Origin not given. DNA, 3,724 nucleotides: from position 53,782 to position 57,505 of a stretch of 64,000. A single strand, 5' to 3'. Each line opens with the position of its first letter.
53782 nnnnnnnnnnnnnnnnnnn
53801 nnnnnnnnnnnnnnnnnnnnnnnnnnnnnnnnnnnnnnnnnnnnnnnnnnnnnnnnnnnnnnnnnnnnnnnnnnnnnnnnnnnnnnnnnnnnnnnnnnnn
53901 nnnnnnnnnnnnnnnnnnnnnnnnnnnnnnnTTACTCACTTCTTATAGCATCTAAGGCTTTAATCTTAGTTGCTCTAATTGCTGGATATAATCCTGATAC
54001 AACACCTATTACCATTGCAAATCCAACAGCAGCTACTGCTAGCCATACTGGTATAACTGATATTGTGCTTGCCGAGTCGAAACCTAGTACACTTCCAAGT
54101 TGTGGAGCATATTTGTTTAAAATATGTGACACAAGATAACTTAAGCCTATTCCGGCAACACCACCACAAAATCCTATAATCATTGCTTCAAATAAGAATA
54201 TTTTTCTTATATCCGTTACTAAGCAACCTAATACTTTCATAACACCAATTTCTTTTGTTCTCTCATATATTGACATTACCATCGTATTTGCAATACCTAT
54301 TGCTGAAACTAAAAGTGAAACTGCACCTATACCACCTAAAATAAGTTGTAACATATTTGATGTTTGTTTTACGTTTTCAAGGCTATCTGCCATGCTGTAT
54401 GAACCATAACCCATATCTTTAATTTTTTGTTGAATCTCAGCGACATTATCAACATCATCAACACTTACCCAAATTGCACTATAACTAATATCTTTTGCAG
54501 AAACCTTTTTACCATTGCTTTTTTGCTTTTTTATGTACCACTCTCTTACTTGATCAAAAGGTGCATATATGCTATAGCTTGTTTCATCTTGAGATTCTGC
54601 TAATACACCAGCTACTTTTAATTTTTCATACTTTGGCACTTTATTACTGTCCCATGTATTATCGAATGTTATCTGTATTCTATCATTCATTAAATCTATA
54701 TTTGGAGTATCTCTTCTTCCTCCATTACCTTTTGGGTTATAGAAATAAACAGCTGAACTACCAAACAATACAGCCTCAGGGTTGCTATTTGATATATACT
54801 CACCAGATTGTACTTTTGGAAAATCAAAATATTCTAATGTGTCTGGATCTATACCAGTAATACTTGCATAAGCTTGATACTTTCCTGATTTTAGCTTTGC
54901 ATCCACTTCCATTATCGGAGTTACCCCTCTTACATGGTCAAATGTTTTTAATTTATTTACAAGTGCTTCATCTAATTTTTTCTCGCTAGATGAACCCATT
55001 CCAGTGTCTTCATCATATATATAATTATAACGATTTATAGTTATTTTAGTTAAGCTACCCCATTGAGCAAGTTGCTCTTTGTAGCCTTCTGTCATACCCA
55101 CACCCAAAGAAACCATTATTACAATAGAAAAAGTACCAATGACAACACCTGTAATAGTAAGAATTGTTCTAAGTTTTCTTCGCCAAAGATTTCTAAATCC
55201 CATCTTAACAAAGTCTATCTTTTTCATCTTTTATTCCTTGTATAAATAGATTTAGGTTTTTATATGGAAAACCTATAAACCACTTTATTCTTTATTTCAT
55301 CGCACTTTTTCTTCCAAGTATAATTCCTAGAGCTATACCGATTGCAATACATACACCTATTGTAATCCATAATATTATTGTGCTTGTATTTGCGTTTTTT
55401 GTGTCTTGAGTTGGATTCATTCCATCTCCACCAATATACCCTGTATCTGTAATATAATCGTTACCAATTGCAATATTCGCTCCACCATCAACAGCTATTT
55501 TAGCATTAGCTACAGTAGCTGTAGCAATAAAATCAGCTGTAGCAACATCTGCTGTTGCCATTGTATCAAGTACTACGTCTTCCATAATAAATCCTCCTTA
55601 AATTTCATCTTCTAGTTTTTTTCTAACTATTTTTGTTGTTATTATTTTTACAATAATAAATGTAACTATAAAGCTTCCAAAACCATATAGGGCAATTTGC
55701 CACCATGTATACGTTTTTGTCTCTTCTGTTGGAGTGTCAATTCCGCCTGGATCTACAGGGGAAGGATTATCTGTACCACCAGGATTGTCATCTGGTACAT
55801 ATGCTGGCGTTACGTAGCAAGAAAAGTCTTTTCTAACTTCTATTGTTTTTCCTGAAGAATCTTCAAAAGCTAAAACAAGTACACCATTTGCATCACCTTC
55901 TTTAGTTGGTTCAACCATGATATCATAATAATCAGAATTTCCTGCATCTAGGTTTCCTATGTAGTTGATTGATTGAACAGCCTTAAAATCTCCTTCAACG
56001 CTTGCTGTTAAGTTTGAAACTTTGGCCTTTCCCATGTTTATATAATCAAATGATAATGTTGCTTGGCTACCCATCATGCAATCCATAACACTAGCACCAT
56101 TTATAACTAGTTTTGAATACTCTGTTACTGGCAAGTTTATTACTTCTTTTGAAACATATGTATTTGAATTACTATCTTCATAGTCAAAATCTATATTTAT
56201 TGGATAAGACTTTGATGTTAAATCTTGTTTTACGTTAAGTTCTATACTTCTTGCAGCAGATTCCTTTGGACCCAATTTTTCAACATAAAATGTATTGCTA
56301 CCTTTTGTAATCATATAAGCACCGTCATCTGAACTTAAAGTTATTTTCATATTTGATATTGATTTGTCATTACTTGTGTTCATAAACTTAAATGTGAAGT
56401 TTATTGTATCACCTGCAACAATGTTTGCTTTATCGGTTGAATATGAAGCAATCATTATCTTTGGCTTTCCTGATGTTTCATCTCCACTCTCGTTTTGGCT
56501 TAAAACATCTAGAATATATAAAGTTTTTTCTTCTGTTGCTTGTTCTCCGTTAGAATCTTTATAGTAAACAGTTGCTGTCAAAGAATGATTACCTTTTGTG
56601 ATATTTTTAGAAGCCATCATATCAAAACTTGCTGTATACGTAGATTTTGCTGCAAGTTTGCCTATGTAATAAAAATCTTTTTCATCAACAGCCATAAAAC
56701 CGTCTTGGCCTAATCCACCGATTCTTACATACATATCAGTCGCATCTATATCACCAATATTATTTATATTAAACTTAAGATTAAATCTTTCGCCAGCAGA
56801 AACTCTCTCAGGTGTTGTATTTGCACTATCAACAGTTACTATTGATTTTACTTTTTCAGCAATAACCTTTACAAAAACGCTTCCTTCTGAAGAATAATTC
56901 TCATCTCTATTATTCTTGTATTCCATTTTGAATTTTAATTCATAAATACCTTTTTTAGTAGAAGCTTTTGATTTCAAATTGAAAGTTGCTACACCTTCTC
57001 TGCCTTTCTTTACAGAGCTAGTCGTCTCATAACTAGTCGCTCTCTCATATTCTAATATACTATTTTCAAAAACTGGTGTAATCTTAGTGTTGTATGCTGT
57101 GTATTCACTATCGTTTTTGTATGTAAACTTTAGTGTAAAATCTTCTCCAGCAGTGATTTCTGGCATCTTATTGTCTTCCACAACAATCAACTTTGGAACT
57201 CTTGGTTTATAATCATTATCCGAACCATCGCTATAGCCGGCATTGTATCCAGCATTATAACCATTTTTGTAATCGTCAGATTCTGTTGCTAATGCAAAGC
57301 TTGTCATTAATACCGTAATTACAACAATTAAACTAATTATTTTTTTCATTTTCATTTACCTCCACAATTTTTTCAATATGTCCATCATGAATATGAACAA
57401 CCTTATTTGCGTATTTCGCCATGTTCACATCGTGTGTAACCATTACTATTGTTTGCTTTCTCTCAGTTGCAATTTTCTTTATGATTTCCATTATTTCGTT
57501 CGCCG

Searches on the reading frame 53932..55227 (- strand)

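Call 88: search_protein_families(library=pfam, max_evalue=0.00001, proteins=[window:53932-55227:-])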
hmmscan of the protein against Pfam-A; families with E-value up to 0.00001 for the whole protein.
window:53932-55227:- (431 aa): 2 families
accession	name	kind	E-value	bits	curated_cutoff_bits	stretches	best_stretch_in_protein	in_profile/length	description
PF12704.14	MacB_PCD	-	1.3e-21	78.3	27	1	21-271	1-206/207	MacB-like periplasmic core domain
PF02687.27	FtsX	-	4.4e-21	75.6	25.5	1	300-423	3-119/120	FtsX-like permease C-terminal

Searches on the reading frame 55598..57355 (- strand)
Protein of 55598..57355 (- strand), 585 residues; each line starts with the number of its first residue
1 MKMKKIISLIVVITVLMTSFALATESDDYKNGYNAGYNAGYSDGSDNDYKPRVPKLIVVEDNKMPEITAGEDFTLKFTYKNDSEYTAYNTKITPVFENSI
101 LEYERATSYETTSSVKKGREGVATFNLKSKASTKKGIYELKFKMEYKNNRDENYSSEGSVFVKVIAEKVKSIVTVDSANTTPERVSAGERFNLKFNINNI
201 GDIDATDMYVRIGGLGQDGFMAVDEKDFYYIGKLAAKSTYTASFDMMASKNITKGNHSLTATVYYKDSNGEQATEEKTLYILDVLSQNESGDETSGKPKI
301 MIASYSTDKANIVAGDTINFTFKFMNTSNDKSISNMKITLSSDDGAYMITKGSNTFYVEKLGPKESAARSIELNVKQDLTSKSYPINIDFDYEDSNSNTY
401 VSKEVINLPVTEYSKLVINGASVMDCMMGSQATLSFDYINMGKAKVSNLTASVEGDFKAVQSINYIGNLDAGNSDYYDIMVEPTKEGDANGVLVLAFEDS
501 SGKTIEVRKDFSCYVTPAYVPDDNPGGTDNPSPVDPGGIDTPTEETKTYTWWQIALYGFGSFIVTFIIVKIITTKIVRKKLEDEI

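Call 52: search_protein_families(library=ncbifam, max_evalue=0.00001, proteins=[window:55598-57355:-])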
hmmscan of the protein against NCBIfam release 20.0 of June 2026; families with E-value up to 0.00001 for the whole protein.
window:55598-57355:- (585 aa): 1 family
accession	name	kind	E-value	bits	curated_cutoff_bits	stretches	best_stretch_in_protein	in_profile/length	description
TIGR03900.1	prc_long_Delta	hypoth_equivalog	9.9e-10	37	660.95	0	55-280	557-777/973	MXAN_5808 family serine peptidase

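Call 88: search_protein_families(library=pfam, max_evalue=0.00001, proteins=[window:55598-57355:-])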
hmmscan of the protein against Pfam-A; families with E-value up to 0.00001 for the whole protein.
window:55598-57355:- (585 aa): 1 family
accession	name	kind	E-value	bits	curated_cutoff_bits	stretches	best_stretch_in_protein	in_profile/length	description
PF07705.17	CARDB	-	5.1e-12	46.3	22.7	0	177-267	7-87/101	CARDB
